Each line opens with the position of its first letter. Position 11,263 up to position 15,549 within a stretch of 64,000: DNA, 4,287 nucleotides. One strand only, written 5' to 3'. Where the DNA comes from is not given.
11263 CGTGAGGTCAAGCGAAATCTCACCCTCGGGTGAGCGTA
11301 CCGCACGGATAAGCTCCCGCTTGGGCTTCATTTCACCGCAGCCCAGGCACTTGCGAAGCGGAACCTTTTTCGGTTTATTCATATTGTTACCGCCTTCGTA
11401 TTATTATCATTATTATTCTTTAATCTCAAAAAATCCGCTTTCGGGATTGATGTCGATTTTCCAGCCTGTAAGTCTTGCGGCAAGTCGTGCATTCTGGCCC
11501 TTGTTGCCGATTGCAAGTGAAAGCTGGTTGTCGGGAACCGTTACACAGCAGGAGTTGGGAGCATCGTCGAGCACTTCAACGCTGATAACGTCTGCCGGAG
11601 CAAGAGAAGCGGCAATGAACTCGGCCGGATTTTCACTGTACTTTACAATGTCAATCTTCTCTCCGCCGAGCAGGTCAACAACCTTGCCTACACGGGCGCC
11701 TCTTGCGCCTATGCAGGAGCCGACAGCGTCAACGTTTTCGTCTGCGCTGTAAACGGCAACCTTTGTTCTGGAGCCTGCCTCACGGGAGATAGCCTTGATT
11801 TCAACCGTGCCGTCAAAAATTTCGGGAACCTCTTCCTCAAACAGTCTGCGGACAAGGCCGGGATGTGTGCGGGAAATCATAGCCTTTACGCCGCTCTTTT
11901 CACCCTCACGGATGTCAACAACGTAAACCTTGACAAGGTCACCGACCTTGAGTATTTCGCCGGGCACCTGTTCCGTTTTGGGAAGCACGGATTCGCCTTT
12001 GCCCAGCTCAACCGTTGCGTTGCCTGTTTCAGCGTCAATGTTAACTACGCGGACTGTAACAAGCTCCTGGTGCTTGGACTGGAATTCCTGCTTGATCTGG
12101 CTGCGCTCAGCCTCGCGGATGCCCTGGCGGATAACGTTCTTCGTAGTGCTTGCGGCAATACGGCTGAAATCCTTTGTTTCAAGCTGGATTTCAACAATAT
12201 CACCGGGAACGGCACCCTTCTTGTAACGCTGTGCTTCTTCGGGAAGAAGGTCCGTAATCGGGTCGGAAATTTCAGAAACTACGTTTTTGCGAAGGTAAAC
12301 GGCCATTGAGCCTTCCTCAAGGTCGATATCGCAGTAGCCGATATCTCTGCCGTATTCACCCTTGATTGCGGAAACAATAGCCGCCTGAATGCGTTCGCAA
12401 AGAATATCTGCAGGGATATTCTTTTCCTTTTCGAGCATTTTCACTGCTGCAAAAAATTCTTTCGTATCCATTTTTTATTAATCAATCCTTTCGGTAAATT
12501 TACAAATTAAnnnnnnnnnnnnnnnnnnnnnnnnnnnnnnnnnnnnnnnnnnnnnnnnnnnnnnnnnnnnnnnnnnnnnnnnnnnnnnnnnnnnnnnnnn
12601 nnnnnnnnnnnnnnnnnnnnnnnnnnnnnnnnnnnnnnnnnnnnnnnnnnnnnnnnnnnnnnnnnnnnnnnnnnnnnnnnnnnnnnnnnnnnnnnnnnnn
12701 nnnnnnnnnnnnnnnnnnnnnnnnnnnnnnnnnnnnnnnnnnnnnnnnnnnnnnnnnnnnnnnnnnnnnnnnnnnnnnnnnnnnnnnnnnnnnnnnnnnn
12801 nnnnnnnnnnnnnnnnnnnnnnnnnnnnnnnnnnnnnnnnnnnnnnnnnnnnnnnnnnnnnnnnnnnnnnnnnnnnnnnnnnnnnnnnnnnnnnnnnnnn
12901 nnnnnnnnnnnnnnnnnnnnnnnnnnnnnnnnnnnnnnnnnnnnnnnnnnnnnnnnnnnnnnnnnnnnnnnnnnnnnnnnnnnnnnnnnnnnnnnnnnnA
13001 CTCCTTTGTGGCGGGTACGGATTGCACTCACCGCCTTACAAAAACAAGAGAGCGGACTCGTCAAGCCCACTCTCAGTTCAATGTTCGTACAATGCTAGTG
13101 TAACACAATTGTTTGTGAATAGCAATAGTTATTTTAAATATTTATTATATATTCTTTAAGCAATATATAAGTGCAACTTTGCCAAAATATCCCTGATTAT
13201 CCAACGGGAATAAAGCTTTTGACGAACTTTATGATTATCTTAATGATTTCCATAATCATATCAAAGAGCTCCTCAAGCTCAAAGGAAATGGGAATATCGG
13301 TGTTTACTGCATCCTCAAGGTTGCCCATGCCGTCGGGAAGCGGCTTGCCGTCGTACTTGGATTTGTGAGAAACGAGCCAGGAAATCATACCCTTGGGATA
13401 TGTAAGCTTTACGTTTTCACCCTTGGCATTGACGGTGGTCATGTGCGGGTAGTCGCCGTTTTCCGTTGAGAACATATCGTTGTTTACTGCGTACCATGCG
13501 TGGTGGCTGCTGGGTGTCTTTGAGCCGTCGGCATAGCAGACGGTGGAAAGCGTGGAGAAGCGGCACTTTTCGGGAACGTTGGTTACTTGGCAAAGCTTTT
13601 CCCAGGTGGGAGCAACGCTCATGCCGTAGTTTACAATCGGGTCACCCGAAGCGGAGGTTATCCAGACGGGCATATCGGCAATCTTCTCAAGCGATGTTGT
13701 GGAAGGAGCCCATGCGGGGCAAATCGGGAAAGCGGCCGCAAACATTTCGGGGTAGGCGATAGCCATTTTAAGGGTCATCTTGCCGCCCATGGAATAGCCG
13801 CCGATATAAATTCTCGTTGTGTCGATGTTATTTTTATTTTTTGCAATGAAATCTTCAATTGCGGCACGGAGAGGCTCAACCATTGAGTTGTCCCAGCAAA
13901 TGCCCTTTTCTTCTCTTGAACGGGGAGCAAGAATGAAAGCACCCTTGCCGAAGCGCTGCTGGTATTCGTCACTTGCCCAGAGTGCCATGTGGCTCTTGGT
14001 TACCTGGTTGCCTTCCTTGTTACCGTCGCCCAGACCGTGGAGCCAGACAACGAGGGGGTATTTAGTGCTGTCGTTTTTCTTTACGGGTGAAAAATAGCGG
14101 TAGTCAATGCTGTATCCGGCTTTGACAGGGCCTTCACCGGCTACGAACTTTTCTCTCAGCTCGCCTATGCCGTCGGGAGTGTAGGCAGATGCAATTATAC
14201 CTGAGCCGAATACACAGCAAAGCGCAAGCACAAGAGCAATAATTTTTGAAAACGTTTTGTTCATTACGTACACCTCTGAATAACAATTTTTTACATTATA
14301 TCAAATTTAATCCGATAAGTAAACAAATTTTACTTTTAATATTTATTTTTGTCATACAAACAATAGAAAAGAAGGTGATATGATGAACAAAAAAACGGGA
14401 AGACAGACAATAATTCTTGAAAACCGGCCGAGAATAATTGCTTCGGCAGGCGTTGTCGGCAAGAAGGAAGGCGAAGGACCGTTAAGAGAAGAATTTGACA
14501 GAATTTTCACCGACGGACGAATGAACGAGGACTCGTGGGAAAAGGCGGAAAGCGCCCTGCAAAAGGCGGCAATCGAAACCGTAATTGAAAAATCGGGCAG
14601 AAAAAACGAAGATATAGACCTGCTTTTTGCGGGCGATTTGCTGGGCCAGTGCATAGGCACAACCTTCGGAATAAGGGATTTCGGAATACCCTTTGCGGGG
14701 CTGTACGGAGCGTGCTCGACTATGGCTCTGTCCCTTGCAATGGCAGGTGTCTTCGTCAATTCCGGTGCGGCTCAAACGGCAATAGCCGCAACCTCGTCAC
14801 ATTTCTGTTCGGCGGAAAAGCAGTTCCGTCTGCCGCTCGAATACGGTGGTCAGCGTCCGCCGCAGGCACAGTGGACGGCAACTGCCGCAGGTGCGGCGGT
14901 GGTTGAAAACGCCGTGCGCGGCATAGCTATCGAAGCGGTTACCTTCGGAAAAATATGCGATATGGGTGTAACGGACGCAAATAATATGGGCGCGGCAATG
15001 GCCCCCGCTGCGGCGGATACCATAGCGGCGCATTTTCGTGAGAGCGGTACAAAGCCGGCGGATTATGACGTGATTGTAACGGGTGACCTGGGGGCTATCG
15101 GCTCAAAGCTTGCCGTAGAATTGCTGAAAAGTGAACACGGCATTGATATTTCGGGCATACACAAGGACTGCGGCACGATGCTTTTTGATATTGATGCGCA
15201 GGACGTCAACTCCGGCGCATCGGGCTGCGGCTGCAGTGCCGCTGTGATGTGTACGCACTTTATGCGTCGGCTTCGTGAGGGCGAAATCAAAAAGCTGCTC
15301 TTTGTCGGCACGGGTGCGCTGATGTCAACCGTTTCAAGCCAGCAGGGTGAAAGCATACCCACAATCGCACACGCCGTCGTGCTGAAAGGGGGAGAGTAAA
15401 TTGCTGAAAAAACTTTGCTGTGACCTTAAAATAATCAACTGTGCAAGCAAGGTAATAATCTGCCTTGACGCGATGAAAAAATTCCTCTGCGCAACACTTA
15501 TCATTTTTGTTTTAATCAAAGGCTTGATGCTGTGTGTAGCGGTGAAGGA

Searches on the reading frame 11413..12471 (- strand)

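Call 33: search_protein_families(library=pfam, proteins=[window:11413-12471:-], max_evalue=0.001)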
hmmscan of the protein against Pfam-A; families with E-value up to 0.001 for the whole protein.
window:11413-12471:- (352 aa): 3 families
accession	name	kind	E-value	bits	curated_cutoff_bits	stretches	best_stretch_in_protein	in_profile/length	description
PF08529.16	NusA_N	-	6.2e-30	104.3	23.8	1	5-123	1-118/119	NusA N-terminal domain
PF13184.12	KH_5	-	6.2e-27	94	27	1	232-300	1-69/69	NusA-like KH domain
PF23095.1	KH_NusA_C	-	0.00078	19.9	34.2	0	310-343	3-36/59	Transcription termination/antitermination protein NusA, KH domain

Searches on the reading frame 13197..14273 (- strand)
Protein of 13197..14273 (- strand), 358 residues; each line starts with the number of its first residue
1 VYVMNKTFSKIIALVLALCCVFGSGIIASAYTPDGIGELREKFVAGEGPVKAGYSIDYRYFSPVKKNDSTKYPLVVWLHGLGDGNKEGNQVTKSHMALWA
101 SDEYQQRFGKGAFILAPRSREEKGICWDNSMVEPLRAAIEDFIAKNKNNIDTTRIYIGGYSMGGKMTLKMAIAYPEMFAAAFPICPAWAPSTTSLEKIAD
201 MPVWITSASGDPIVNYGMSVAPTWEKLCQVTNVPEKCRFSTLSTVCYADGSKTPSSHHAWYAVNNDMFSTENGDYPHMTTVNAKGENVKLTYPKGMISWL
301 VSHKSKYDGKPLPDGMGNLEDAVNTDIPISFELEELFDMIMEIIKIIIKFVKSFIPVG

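Call 33: search_protein_families(library=pfam, proteins=[window:13197-14273:-], max_evalue=0.001)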
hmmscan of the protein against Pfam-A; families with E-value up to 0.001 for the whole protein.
window:13197-14273:- (358 aa): 8 families
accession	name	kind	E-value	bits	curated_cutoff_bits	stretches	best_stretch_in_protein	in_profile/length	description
PF02230.22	Abhydrolase_2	-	6.5e-10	39.6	23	1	139-221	90-177/217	Phospholipase/Carboxylesterase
PF00756.26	Esterase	-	7.5e-08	32.9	22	1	63-227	15-168/251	Putative esterase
PF00326.27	Peptidase_S9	-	3.4e-06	27.1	22.6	1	142-192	54-103/213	Prolyl oligopeptidase family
PF12740.14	PETase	-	8.2e-06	25.8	28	1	147-229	119-197/263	PET hydrolase-like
PF01738.24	DLH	-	1.8e-05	24.9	21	1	143-216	87-159/217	Dienelactone hydrolase family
PF12146.15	Hydrolase_4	-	7.7e-05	22.5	27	1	130-199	57-123/239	Serine aminopeptidase, S33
PF00561.26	Abhydrolase_1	-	0.00026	21.2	25.8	1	138-199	54-116/245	alpha/beta hydrolase fold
PF20408.4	Abhydrolase_11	-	0.00056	20.1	27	1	132-210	57-135/193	Alpha/beta hydrolase domain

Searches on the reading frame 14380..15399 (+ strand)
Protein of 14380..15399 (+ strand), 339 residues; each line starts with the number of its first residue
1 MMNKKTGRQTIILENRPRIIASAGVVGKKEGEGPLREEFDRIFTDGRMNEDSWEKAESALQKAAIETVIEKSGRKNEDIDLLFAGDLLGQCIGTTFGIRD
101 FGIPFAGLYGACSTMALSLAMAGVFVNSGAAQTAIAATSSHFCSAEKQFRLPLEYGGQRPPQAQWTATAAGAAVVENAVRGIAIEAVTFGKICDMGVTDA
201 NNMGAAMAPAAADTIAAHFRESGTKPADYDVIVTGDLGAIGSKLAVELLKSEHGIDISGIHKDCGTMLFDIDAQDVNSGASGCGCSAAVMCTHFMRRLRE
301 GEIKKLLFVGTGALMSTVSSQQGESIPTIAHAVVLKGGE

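Call 33: search_protein_families(library=pfam, proteins=[window:14380-15399:+], max_evalue=0.001)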
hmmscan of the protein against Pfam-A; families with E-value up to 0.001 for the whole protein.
window:14380-15399:+ (339 aa): 1 family
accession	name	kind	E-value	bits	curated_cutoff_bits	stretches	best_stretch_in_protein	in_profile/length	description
PF07451.17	SpoVAD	-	1.5e-144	481.2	22.1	1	7-335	1-328/329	Stage V sporulation protein AD (SpoVAD)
